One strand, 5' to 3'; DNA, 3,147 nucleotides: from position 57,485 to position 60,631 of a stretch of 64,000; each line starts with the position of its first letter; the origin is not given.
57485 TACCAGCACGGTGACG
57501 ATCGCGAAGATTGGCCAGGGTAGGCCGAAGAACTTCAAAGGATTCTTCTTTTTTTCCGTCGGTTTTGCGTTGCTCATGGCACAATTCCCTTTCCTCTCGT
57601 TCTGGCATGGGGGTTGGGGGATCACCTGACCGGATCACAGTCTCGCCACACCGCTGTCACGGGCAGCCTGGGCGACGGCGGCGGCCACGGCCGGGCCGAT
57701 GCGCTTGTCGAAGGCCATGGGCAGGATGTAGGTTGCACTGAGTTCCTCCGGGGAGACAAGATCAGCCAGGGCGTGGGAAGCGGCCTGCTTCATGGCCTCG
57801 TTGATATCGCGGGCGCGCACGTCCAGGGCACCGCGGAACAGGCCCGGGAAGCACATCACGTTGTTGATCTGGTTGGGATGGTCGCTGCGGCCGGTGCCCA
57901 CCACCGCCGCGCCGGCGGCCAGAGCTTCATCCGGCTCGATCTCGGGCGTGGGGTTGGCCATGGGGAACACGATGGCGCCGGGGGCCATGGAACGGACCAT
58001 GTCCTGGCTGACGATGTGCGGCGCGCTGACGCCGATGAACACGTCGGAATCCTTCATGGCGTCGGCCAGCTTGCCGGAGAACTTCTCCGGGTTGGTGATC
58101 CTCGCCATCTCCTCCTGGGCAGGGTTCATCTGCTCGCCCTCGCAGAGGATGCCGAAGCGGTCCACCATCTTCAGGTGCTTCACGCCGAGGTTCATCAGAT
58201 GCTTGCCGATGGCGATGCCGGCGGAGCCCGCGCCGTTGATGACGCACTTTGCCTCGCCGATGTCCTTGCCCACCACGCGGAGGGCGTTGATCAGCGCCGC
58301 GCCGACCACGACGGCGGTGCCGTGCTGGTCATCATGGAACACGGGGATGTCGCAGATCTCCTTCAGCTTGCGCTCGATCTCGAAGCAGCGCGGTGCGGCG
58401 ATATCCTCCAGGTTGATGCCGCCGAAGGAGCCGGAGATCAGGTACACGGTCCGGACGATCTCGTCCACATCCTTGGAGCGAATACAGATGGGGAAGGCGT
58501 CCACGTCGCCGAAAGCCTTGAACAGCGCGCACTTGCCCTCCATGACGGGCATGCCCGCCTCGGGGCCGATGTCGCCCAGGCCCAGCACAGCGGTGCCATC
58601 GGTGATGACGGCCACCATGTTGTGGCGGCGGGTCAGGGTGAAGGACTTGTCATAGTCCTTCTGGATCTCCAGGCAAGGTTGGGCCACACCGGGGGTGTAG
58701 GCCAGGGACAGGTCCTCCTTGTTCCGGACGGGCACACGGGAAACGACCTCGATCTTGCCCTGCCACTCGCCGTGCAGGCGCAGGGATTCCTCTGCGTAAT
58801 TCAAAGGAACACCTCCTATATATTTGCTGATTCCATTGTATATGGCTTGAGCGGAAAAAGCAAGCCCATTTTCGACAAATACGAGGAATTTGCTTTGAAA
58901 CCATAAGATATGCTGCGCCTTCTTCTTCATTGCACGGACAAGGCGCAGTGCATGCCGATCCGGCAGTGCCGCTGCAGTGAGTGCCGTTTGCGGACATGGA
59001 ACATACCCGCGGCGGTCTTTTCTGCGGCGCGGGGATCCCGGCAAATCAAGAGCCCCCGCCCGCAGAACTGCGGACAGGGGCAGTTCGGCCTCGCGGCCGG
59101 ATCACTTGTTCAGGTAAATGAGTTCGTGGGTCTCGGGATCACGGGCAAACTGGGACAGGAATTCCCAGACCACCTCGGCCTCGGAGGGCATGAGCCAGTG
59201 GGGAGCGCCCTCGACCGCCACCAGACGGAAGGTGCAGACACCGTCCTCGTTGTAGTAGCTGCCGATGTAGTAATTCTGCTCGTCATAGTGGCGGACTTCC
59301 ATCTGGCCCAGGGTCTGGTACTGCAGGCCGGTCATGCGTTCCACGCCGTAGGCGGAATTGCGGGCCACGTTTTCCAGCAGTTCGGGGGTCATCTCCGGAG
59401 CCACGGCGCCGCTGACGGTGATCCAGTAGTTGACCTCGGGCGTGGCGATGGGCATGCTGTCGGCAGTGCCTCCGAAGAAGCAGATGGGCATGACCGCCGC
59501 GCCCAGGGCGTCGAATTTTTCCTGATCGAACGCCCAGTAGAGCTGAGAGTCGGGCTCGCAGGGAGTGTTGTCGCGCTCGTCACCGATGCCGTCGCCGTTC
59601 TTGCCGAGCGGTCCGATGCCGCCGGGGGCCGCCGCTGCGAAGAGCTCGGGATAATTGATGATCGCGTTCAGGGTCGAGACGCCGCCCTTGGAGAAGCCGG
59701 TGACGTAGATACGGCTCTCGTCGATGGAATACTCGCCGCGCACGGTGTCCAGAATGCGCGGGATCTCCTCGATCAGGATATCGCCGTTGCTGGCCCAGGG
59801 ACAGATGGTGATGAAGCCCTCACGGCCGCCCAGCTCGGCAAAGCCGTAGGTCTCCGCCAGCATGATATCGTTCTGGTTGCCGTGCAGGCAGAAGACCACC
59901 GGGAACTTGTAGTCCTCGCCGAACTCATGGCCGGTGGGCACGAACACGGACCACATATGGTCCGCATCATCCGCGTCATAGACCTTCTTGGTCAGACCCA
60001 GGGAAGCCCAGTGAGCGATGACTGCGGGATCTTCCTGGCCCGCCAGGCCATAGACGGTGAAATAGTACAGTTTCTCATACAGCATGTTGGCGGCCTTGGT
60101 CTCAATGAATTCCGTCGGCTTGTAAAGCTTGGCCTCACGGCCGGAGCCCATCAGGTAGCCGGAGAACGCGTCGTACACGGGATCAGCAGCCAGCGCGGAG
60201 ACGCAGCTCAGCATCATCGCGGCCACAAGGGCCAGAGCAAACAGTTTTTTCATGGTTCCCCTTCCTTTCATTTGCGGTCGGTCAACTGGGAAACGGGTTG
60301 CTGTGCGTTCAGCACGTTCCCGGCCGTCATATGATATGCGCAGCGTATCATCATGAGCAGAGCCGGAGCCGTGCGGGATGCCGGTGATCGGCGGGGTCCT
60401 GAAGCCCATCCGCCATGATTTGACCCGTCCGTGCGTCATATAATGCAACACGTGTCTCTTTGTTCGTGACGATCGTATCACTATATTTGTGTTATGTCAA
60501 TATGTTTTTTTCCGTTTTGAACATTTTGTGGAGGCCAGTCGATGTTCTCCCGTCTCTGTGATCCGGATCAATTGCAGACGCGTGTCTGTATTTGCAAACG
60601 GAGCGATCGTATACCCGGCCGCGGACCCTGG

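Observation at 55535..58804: Malic enzyme (TTG start) plus a 2-hydroxycarboxylate transporter carrying a ~230-aa extracytoplasmic insertion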

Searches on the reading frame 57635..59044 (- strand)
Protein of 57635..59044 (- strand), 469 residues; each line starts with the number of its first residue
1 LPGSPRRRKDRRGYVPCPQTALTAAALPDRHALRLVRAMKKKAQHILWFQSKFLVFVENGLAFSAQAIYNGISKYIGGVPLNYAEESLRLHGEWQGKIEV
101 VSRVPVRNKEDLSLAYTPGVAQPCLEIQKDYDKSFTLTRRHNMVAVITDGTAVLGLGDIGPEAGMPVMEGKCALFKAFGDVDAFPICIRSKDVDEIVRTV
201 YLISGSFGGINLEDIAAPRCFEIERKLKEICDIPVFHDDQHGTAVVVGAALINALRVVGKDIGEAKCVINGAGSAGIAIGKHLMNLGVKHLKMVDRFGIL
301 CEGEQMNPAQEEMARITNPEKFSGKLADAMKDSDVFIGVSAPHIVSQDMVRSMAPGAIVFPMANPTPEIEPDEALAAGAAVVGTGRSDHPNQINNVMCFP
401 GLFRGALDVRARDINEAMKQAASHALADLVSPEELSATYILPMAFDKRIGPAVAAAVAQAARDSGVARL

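Call 3: search_protein_families(library=pfam, proteins=[window:57635-59044:-], max_evalue=0.01)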
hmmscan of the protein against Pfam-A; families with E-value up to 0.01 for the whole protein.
window:57635-59044:- (469 aa): 6 families
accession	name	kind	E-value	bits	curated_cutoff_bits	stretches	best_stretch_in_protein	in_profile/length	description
PF00390.24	malic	-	2.1e-32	112.9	23.1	2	95-189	1-116/182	Malic enzyme, N-terminal domain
PF03949.21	Malic_M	-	5.1e-24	85.4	23.5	1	242-461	3-257/258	Malic enzyme, NAD binding domain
PF01262.27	AlaDh_PNT_C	-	0.00019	21.4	23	1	262-363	26-129/214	Alanine dehydrogenase/PNT, C-terminal domain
PF00208.27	ELFV_dehydrog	-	0.0017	18.6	23.4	1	243-321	10-87/241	Glutamate/Leucine/Phenylalanine/Valine dehydrogenase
PF00899.27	ThiF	-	0.0019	17.9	28.1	1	260-296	16-52/238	ThiF family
PF23920.1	DUF7259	-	0.0068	16.7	27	0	231-271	26-66/77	Domain of unknown function (DUF7259)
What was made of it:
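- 57635..58804 (-): Short-type NAD(P)-malic enzyme, 389 aa, TTG start. Pfam malic + Malic_M (call 3).
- Checked: 57635-58804 (-) has Pfam malic + Malic_M (call 3).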

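Call 41: search_protein_families(library=ncbifam, proteins=[window:57635-58804:-], max_evalue=0.001)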
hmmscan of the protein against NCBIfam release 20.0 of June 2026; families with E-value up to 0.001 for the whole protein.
window:57635-58804:- (389 aa): 4 families
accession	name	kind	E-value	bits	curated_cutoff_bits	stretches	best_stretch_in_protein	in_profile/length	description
NF009501.0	PRK12861.1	subfamily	1.7e-107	360.4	1178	1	15-388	20-408/764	NADP-dependent malic enzyme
NF010052.0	PRK13529.1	subfamily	2.6e-38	132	326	2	131-388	245-538/564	oxaloacetate-decarboxylating malate dehydrogenase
NF041582.1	malolactic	exception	1.7e-26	93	850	1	132-388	229-517/536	malolactic enzyme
TIGR01035.1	hemA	equivalog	0.00056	19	209.55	1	162-272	159-262/416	glutamyl-tRNA reductase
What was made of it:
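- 57635..58804 (-): NCBIfam PRK12861 gives 360 bits over the malic-enzyme part only (call 41).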

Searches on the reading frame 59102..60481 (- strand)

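Call 3: search_protein_families(library=pfam, proteins=[window:59102-60481:-], max_evalue=0.01)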
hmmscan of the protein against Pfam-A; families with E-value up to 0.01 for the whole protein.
window:59102-60481:- (459 aa): 2 families
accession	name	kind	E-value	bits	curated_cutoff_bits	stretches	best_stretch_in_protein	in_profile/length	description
PF00756.26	Esterase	-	2.1e-06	28.1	22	1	242-284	101-143/251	Putative esterase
PF00326.27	Peptidase_S9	-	4e-05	23.7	22.6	1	237-286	45-94/213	Prolyl oligopeptidase family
